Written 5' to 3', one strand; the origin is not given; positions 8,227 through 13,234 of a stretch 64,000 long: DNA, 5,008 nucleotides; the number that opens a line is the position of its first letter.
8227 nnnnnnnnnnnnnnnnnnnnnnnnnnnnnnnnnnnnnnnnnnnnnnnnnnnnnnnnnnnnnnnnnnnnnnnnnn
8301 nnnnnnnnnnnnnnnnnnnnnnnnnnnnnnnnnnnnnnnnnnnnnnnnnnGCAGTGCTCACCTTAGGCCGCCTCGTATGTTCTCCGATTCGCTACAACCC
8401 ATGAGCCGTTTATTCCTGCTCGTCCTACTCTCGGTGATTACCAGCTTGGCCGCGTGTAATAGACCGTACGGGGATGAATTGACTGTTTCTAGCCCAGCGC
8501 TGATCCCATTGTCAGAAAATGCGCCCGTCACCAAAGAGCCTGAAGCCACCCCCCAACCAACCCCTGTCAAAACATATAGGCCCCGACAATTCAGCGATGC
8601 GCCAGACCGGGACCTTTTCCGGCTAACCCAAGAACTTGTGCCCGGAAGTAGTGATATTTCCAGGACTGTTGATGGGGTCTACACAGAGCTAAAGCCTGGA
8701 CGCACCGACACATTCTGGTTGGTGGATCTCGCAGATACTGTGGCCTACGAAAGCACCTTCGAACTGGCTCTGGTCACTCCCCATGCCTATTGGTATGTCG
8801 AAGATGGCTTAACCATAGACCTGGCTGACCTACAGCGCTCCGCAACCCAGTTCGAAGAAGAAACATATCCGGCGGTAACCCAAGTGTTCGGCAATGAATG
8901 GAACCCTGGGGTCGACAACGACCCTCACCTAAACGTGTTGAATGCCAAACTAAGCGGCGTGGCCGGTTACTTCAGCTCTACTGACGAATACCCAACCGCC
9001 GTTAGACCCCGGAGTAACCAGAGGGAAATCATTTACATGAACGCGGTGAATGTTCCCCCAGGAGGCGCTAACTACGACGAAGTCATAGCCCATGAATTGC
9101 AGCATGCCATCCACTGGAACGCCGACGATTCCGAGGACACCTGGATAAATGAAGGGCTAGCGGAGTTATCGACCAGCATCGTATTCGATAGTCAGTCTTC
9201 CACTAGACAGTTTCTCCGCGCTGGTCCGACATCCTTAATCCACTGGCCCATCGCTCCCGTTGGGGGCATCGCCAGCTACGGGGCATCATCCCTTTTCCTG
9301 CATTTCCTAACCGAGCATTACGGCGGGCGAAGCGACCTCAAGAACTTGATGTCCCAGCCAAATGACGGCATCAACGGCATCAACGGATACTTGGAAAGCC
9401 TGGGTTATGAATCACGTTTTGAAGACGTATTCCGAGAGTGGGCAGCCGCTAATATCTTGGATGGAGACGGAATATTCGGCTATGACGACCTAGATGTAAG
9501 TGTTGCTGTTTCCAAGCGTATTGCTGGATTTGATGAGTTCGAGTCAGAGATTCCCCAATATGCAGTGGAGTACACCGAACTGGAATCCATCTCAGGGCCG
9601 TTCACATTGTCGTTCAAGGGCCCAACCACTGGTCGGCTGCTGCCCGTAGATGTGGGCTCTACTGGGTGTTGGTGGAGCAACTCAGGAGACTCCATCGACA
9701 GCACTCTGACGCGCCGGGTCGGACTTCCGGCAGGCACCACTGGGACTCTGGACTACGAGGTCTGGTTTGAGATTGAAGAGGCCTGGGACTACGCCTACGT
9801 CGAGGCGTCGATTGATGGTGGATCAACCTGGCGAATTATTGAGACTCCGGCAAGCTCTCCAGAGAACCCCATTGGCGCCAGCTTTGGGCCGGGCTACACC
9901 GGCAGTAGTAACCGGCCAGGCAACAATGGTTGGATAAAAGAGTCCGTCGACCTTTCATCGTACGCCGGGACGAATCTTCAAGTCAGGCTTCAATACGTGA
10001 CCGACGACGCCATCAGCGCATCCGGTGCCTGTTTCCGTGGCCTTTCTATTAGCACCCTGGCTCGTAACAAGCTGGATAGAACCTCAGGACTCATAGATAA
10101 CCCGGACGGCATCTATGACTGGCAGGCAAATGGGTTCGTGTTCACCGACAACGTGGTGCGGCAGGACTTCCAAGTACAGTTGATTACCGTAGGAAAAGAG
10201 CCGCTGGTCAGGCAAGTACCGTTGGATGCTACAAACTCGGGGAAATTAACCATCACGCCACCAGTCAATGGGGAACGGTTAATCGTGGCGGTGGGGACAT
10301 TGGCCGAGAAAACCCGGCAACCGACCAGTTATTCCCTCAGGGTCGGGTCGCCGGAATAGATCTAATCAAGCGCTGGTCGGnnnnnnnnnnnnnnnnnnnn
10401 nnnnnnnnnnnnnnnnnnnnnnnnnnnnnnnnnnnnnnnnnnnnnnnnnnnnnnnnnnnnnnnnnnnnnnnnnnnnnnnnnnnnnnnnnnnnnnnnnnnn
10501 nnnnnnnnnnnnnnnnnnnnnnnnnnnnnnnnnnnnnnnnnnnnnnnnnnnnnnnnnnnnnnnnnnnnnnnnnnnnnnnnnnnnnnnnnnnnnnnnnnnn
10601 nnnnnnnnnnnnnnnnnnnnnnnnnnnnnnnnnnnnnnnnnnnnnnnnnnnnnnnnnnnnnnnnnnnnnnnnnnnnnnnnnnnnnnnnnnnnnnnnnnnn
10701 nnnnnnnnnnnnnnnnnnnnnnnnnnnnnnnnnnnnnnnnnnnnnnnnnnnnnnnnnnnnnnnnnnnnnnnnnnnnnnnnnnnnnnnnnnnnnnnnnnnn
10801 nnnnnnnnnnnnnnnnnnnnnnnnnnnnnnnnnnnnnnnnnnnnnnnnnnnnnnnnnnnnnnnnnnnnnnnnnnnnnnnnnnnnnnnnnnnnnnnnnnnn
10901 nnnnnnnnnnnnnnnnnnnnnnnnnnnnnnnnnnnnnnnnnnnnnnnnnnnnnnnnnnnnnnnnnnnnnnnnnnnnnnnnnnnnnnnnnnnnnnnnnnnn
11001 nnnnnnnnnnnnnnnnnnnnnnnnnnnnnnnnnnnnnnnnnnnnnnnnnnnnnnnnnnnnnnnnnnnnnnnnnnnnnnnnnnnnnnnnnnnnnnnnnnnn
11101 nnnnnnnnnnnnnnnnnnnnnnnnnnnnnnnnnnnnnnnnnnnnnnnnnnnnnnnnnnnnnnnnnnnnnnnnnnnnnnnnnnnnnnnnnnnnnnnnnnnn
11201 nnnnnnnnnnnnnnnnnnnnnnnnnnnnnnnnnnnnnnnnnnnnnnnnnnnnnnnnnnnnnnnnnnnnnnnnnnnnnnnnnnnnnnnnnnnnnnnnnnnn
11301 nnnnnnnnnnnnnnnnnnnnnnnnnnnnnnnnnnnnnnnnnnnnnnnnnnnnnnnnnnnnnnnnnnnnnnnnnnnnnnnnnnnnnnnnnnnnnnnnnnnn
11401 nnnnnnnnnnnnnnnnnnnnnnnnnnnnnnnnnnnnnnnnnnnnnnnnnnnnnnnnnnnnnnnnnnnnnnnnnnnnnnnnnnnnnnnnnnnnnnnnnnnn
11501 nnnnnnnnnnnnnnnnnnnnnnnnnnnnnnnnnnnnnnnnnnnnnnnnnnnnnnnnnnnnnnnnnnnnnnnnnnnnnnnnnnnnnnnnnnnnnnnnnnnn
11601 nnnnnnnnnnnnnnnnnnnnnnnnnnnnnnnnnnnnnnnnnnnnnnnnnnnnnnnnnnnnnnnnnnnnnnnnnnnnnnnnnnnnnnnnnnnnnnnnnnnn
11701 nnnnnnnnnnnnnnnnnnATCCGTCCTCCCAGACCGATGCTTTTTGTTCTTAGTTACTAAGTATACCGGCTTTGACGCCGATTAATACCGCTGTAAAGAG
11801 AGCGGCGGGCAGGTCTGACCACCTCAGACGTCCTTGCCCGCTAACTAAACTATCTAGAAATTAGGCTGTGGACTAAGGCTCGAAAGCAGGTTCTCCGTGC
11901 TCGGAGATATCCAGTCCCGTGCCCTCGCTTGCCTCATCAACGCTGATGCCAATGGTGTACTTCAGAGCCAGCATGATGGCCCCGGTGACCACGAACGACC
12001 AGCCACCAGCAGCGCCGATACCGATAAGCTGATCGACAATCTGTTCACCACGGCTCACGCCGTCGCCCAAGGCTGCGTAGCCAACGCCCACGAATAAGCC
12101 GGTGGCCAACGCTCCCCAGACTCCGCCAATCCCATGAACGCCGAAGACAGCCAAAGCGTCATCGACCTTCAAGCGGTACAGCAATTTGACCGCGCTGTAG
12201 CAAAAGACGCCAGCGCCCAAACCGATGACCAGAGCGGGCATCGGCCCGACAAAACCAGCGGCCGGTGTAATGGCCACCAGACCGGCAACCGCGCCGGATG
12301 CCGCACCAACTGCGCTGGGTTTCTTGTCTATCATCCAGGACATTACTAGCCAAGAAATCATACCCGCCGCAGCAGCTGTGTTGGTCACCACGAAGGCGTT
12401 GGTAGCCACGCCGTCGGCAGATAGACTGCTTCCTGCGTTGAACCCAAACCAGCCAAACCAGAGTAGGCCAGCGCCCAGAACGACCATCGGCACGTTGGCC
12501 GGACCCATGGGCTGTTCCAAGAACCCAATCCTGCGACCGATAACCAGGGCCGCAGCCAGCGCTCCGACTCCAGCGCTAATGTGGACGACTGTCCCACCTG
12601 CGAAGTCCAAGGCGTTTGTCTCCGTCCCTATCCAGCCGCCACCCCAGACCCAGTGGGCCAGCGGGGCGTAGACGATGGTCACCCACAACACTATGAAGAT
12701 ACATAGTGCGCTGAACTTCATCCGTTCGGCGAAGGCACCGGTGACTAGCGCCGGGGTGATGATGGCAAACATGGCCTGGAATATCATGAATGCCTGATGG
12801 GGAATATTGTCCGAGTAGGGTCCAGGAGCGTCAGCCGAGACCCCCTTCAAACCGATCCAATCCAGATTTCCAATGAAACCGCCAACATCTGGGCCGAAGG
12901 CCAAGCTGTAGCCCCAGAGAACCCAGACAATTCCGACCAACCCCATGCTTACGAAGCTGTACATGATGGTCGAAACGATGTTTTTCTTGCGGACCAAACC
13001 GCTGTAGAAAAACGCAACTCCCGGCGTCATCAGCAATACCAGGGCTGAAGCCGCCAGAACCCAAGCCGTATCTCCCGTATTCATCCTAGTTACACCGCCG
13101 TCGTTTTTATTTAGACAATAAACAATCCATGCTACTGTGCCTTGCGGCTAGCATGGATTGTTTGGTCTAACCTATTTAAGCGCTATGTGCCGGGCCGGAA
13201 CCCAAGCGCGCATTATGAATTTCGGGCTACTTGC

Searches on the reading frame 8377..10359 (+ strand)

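Call 70: search_protein_families(library=pfam, proteins=[window:8377-10359:+], max_evalue=0.00001)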
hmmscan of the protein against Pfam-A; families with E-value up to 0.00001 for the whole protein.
window:8377-10359:+ (660 aa): 1 family
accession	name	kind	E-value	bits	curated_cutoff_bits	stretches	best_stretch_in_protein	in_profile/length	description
PF20773.4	InhA-like_MAM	-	1e-26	94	26.9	1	431-589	40-188/191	Immune inhibitor A-like, MAM domain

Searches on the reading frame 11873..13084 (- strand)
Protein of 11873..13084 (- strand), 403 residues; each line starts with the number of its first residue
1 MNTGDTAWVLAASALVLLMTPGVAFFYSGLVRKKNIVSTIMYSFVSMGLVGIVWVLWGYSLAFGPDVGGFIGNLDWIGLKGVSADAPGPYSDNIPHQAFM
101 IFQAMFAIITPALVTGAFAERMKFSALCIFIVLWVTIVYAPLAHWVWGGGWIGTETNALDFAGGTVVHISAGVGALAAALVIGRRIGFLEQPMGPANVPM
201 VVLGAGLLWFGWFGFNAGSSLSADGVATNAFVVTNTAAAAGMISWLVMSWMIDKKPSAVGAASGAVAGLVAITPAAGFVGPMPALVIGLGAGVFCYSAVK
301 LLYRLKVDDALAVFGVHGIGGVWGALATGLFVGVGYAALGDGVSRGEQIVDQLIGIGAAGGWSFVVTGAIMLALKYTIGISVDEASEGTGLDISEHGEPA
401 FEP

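Call 70: search_protein_families(library=pfam, proteins=[window:11873-13084:-], max_evalue=0.00001)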
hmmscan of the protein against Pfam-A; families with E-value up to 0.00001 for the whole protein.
window:11873-13084:- (403 aa): 1 family
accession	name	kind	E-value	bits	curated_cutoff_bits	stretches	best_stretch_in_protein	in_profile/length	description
PF00909.26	Ammonium_transp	-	1.2e-124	416.6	23.2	1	7-400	1-398/399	Ammonium Transporter Family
